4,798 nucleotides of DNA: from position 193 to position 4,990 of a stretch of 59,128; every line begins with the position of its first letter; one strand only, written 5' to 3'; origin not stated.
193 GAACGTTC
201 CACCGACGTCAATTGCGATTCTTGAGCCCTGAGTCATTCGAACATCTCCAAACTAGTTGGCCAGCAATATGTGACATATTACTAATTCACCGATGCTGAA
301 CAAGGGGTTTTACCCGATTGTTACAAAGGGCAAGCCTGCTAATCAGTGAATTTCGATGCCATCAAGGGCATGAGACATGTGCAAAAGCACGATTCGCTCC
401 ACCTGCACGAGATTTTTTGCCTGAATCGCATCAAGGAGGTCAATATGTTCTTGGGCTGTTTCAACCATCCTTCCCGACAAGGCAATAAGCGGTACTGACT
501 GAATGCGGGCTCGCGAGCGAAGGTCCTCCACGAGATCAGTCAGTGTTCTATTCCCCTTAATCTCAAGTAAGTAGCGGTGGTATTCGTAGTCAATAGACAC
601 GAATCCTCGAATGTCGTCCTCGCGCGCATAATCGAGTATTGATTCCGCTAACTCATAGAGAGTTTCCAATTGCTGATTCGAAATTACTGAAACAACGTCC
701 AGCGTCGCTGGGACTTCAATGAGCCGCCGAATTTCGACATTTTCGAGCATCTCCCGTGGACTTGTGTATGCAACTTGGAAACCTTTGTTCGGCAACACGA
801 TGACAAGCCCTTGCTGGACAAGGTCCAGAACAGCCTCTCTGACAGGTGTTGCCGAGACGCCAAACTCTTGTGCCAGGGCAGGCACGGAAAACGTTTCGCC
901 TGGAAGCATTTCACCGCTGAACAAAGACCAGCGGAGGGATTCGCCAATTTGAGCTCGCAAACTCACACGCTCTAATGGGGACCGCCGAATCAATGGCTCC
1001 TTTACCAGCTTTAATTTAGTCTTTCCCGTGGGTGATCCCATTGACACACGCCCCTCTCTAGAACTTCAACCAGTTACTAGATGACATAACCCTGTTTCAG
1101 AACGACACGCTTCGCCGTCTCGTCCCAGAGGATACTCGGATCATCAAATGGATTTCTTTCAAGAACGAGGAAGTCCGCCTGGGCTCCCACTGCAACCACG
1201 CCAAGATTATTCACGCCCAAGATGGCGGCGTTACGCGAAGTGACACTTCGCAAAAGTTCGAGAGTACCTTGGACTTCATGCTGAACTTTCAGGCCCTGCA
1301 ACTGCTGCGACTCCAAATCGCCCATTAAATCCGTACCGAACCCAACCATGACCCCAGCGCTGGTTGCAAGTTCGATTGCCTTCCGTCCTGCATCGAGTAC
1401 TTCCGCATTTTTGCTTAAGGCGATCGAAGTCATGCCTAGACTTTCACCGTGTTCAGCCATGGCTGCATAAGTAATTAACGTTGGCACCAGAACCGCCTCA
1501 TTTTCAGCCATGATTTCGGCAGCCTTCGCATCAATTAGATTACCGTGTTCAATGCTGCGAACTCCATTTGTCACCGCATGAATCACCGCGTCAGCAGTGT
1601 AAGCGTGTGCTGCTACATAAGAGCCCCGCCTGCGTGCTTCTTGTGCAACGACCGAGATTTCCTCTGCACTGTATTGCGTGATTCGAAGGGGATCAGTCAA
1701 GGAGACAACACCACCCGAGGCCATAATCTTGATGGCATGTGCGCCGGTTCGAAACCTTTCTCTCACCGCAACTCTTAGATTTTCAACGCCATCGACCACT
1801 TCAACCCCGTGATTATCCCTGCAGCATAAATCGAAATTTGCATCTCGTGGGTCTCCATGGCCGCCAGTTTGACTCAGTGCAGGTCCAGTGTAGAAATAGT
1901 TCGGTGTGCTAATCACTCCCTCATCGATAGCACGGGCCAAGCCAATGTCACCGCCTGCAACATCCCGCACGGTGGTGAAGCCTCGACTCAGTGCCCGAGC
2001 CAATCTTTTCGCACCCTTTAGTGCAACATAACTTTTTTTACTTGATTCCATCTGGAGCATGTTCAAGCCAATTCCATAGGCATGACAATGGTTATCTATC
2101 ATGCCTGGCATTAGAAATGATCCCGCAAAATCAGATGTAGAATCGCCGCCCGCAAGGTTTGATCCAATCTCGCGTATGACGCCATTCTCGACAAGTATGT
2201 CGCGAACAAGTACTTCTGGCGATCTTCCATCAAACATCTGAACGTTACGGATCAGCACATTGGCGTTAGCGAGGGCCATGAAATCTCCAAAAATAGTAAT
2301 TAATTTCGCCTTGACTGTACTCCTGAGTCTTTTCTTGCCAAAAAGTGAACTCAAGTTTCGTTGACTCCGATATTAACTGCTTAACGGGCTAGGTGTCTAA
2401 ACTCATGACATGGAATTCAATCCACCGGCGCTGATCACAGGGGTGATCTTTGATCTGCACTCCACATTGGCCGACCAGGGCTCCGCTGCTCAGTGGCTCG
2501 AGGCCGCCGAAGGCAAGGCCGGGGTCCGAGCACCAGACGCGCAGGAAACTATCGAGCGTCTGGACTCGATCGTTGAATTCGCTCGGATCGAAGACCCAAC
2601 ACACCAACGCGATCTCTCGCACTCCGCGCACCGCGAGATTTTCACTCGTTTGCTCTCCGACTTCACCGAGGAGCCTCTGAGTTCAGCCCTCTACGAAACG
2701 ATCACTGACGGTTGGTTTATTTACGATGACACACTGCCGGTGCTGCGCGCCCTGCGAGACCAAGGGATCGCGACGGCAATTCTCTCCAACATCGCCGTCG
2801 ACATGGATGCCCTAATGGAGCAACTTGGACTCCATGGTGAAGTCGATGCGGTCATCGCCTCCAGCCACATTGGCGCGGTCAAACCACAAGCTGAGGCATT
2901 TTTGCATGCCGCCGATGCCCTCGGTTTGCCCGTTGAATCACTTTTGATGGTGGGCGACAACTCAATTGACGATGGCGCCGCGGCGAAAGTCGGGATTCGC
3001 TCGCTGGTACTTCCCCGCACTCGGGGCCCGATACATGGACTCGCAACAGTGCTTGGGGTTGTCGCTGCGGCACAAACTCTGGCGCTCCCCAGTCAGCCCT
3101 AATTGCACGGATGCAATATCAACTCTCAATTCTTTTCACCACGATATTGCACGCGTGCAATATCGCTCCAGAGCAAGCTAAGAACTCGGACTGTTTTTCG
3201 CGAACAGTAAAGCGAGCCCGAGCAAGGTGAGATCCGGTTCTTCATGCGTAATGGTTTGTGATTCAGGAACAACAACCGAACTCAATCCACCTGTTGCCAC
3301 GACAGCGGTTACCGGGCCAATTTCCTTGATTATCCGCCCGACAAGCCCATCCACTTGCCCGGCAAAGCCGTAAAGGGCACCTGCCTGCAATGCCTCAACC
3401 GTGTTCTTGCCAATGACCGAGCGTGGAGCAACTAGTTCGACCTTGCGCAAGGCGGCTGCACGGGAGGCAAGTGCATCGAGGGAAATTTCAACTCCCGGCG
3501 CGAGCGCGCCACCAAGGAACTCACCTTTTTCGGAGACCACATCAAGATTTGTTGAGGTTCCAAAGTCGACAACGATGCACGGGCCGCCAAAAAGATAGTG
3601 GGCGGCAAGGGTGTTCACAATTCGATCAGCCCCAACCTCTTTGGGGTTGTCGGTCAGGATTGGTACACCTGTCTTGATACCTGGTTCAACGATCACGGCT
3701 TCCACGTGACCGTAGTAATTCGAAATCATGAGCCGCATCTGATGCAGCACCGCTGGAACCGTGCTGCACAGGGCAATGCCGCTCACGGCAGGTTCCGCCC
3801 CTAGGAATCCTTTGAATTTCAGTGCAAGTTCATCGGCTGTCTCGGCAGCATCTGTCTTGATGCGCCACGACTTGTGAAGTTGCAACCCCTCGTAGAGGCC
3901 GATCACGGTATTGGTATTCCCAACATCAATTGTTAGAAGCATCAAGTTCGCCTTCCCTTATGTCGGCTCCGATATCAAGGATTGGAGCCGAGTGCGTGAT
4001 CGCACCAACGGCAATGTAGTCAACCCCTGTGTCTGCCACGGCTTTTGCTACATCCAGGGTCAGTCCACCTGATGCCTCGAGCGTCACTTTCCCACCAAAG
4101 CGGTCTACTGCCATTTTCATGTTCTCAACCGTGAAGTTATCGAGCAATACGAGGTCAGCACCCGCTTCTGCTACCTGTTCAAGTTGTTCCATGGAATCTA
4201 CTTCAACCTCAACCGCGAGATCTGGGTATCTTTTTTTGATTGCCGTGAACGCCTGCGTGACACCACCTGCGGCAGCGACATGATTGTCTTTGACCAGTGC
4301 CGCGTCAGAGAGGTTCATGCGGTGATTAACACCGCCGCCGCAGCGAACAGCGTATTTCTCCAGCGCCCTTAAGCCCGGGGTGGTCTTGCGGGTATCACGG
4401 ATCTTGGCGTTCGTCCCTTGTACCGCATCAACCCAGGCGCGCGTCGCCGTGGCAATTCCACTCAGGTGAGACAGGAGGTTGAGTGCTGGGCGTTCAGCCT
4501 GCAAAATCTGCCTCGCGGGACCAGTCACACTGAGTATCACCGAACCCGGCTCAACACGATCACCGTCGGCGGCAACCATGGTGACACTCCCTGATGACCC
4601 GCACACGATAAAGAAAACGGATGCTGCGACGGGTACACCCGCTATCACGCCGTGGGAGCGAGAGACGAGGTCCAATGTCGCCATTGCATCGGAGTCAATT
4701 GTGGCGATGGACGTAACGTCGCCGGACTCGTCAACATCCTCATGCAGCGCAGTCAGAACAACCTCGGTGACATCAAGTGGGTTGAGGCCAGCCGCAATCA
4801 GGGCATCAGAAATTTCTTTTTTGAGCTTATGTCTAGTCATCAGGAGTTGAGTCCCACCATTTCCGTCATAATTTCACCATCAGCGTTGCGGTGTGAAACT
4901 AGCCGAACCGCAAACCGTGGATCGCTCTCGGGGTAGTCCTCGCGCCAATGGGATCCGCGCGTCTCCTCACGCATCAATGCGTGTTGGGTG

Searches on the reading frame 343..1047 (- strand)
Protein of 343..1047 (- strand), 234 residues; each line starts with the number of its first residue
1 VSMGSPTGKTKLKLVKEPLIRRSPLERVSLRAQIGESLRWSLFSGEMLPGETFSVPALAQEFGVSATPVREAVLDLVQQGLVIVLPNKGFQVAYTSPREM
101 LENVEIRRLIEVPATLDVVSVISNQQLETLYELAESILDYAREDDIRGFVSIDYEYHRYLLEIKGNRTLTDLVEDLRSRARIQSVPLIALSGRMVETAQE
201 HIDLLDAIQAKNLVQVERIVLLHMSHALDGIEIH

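Call 47: search_protein_families(library=pfam, max_evalue=0.00001, proteins=[window:343-1047:-])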
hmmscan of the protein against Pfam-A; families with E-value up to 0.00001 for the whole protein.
window:343-1047:- (234 aa): 2 families
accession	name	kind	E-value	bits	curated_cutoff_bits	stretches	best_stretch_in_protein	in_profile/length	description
PF07729.17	FCD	-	2.8e-16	60.5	24.3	1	104-225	3-124/125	FCD domain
PF00392.27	GntR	-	1.4e-14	53.9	27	1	31-92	2-64/64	Bacterial regulatory proteins, gntR family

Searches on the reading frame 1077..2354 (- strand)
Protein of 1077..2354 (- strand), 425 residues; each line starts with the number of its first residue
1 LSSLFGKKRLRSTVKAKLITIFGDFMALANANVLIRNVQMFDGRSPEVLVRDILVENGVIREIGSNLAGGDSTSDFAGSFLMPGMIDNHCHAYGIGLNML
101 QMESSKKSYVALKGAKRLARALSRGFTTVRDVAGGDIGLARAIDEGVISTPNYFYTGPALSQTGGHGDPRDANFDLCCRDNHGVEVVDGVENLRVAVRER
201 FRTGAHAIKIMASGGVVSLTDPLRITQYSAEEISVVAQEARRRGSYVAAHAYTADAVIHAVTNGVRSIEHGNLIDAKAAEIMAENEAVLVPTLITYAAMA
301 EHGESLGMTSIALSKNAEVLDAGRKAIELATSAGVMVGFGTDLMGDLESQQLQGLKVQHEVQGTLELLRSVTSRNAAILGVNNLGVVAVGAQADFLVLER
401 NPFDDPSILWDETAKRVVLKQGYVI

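Call 45: search_protein_families(library=pfam, max_evalue=0.00001, proteins=[window:1077-2354:-])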
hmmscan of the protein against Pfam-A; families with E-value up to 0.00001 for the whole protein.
window:1077-2354:- (425 aa): 2 families
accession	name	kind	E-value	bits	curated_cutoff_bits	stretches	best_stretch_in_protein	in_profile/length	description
PF01979.26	Amidohydro_1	-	2.9e-40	139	25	1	80-402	1-322/345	Amidohydrolase family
PF07969.17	Amidohydro_3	-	1.4e-13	51.6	29.7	1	188-406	212-452/472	Amidohydrolase family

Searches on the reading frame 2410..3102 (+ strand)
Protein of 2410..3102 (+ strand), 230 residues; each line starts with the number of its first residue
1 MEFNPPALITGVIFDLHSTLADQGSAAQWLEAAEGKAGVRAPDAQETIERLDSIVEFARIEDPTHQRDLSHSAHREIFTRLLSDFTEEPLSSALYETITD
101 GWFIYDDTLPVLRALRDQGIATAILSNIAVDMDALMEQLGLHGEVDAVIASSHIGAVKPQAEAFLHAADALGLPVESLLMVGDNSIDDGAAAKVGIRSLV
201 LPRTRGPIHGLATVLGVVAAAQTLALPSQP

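Call 47: search_protein_families(library=pfam, max_evalue=0.00001, proteins=[window:2410-3102:+])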
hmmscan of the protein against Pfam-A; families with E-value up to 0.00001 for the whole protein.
window:2410-3102:+ (230 aa): 4 families
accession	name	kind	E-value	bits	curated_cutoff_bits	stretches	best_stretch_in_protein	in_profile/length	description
PF00702.32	Hydrolase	-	9.4e-20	72.3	26.4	1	10-195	2-191/191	haloacid dehalogenase-like hydrolase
PF13419.12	HAD_2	-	1.3e-13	51.9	23.8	1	66-199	37-176/178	Haloacid dehalogenase-like hydrolase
PF12710.13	HAD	-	1.5e-07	32.5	27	1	12-152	1-131/189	haloacid dehalogenase-like hydrolase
PF13242.12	Hydrolase_like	-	5.4e-06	26.7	22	0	158-199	4-46/75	HAD-hyrolase-like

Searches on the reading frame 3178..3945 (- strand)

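Call 47: search_protein_families(library=pfam, max_evalue=0.00001, proteins=[window:3178-3945:-])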
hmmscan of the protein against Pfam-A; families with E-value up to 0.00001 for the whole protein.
window:3178-3945:- (255 aa): 1 family
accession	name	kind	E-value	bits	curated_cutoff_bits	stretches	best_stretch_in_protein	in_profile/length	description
PF03309.20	Pan_kinase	-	1.4e-67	227.9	24.7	1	3-202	1-203/205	Type III pantothenate kinase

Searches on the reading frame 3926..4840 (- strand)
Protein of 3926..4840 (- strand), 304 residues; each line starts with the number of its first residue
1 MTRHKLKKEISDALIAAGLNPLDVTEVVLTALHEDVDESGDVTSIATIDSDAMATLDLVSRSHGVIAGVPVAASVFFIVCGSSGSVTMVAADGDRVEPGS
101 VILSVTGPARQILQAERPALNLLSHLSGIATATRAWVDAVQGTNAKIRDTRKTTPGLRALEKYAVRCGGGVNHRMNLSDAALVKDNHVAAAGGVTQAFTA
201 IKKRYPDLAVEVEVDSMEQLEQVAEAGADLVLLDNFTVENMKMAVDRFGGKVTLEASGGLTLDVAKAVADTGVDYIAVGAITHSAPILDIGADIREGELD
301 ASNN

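Call 45: search_protein_families(library=pfam, max_evalue=0.00001, proteins=[window:3926-4840:-])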
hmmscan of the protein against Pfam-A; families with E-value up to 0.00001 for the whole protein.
window:3926-4840:- (304 aa): 2 families
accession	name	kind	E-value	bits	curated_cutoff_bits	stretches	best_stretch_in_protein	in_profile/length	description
PF01729.25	QRPTase_C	-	9.1e-61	204.9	23.1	1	129-291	1-167/169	Quinolinate phosphoribosyl transferase, C-terminal domain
PF02749.22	QRPTase_N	-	3.5e-21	75.7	27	1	41-127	1-82/82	Quinolinate phosphoribosyl transferase, N-terminal domain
